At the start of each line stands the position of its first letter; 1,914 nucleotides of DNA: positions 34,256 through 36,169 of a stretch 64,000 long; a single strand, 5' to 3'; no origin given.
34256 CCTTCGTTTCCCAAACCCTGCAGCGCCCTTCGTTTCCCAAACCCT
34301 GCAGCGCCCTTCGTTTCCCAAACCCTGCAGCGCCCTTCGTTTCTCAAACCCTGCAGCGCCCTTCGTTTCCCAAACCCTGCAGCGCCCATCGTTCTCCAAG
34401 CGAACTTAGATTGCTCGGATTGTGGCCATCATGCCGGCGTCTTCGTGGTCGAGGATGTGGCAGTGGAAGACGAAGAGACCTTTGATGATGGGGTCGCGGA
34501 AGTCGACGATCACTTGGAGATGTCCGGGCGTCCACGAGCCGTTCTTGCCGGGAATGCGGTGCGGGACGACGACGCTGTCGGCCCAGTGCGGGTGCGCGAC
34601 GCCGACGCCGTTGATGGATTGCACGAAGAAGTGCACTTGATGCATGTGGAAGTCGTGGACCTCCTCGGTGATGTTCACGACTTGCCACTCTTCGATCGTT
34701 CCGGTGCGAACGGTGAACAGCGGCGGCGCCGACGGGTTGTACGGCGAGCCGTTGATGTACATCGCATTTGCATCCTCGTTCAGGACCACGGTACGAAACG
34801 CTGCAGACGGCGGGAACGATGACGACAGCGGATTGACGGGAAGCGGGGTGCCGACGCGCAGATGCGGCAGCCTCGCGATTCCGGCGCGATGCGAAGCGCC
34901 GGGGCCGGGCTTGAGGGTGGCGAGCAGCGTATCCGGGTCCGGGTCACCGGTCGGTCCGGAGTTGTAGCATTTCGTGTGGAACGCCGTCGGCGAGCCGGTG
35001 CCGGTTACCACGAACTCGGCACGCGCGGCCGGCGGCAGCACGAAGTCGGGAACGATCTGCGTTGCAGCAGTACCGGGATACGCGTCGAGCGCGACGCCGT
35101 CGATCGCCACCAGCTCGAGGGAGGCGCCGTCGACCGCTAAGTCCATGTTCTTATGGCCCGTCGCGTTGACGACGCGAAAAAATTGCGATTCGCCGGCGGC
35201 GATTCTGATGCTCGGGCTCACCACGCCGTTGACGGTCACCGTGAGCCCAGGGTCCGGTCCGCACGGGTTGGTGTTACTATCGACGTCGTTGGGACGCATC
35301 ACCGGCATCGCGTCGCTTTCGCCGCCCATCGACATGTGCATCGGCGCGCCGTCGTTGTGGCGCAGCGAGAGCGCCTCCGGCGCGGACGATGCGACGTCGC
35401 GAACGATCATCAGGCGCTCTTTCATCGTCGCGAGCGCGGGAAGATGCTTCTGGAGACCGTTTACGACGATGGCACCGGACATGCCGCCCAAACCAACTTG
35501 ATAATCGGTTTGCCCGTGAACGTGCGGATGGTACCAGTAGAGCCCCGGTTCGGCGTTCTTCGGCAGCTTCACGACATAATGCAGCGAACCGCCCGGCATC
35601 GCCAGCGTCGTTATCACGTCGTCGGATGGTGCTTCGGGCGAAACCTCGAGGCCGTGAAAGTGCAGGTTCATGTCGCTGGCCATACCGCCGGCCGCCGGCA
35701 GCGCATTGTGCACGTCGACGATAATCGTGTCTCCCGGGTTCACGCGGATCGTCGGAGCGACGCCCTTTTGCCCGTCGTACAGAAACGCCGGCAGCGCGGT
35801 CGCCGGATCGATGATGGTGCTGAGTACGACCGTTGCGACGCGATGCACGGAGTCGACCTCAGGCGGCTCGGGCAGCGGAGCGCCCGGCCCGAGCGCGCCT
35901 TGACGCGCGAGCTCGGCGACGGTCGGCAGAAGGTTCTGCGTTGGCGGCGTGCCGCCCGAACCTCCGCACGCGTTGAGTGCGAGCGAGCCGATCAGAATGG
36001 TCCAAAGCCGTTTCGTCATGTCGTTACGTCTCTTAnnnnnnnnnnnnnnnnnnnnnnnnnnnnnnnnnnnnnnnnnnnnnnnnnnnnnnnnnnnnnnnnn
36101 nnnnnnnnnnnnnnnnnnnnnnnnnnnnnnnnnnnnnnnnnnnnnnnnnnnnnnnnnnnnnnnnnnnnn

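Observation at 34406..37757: Cyc2-like cytochrome-porin fusion co-transcribed with a lipoprotein multicopper oxidase, PadR regulator divergent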

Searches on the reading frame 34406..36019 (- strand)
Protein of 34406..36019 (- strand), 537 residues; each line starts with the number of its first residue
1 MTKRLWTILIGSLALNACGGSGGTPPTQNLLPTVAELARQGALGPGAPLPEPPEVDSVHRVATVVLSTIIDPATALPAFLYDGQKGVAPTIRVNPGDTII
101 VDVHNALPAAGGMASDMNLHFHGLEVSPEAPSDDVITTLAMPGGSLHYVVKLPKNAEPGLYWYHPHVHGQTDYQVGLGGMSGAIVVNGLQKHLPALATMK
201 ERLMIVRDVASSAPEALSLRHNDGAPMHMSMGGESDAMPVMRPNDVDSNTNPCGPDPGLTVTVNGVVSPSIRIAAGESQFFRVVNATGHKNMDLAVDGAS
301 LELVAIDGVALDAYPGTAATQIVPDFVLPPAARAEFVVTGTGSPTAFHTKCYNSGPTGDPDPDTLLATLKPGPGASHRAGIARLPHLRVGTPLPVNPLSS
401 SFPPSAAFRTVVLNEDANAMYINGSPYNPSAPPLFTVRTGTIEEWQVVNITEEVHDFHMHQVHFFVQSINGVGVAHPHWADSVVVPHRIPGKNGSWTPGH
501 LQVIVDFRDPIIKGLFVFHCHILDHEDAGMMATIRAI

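Call 3: search_protein_families(library=pfam, proteins=[window:34406-36019:-], max_evalue=1)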
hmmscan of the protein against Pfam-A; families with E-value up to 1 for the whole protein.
window:34406-36019:- (537 aa): 3 families
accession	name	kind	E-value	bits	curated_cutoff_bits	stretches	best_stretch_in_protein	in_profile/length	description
PF07732.21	Cu-oxidase_3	-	4.1e-14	53.1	21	1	86-188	24-116/119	Multicopper oxidase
PF07731.20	Cu-oxidase_2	-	2.9e-13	50.2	20.4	1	409-534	9-131/137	Multicopper oxidase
PF00394.28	Cu-oxidase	-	1.6e-06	28.7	21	1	260-347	38-129/157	Multicopper oxidase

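Call 4: search_protein_families(library=ncbifam, proteins=[window:34406-36019:-], max_evalue=1)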
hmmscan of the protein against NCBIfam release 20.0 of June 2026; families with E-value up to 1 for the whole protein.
window:34406-36019:- (537 aa): 8 families
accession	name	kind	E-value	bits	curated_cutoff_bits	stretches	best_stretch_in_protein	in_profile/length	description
NF008205.1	PRK10965.1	equivalog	6e-26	91.3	525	2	417-533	417-525/529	multicopper oxidase CueO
TIGR01480.1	copper_res_A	subfamily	1.1e-10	40.6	478.95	2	88-218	75-190/593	copper resistance system multicopper oxidase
TIGR03388.1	ascorbase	equivalog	1.4e-08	33.9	614.8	1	88-309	31-243/542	L-ascorbate oxidase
NF045554.1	AmiPhnlOxPhsA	equivalog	2.1e-07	29.9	950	1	435-532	456-566/581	O-aminophenol oxidase PhsA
TIGR03390.1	ascorbOXfungal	equivalog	4.1e-07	28.9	445.35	1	88-309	38-239/538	L-ascorbate oxidase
NF008135.0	PRK10883.1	equivalog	1e-06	27.6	581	1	393-532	336-463/471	cell division protein FtsP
TIGR03389.1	laccase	equivalog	2.4e-06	26.6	558.9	1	88-314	33-232/539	laccase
TIGR02376.1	Cu_nitrite_red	equivalog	6.2e-05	22.5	296.3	1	67-187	38-145/326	copper-containing nitrite reductase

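Call 58: search_solved_structures(query=window:34406-36019:-, max_evalue=0.00001)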
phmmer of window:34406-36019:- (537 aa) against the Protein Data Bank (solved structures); distinct sequences matched with E-value up to 0.00001: 64 (the best 60 are shown).
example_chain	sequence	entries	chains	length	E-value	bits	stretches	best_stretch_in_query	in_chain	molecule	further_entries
6wcn_A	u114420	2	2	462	2.3e-36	128.8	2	44-212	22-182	Laccase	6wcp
6w2k_A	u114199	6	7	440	5.8e-36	127.5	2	47-211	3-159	Laccase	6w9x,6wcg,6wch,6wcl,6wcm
2xu9_A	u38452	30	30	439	6.8e-36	127.3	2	48-211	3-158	LACCASE | LACCASE-LIKE PROTEIN | THERMUS THERMOPHILUS MULTICOPPER OXIDASE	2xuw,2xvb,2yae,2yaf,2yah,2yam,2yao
9cpm_A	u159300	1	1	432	1.9e-33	119.2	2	46-211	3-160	Laccase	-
3zx1_A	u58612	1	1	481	2.5e-21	79.2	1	81-209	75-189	OXIDOREDUCTASE, PUTATIVE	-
2yxv_A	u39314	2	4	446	8.7e-21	77.4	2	407-532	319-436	Blue copper oxidase cueO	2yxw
8r4h_A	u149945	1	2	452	1.2e-19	73.7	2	363-533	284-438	Copper efflux oxidase,Multicopper oxidase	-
5b7e_A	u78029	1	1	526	2.8e-18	69.2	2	44-188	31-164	Blue copper oxidase CueO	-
7f19_A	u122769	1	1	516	3.3e-18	68.9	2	44-188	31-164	Blue copper oxidase CueO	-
5ys1_A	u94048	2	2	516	3.3e-18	68.9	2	44-188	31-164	Blue copper oxidase CueO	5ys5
7f0v_A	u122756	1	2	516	3.3e-18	68.9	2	44-188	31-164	Blue copper oxidase CueO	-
5b7f_A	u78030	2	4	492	4e-18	68.6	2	41-188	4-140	Blue copper oxidase CueO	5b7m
6im7_A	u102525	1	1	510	4.6e-18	68.4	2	45-188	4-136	Blue copper oxidase CueO,12.1 peptide,Blue copper oxidase CueO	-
3nsy_A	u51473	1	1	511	4.7e-18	68.4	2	45-188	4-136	Blue copper oxidase cueO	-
3nsf_A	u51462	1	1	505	4.7e-18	68.4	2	45-188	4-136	Blue copper oxidase cueO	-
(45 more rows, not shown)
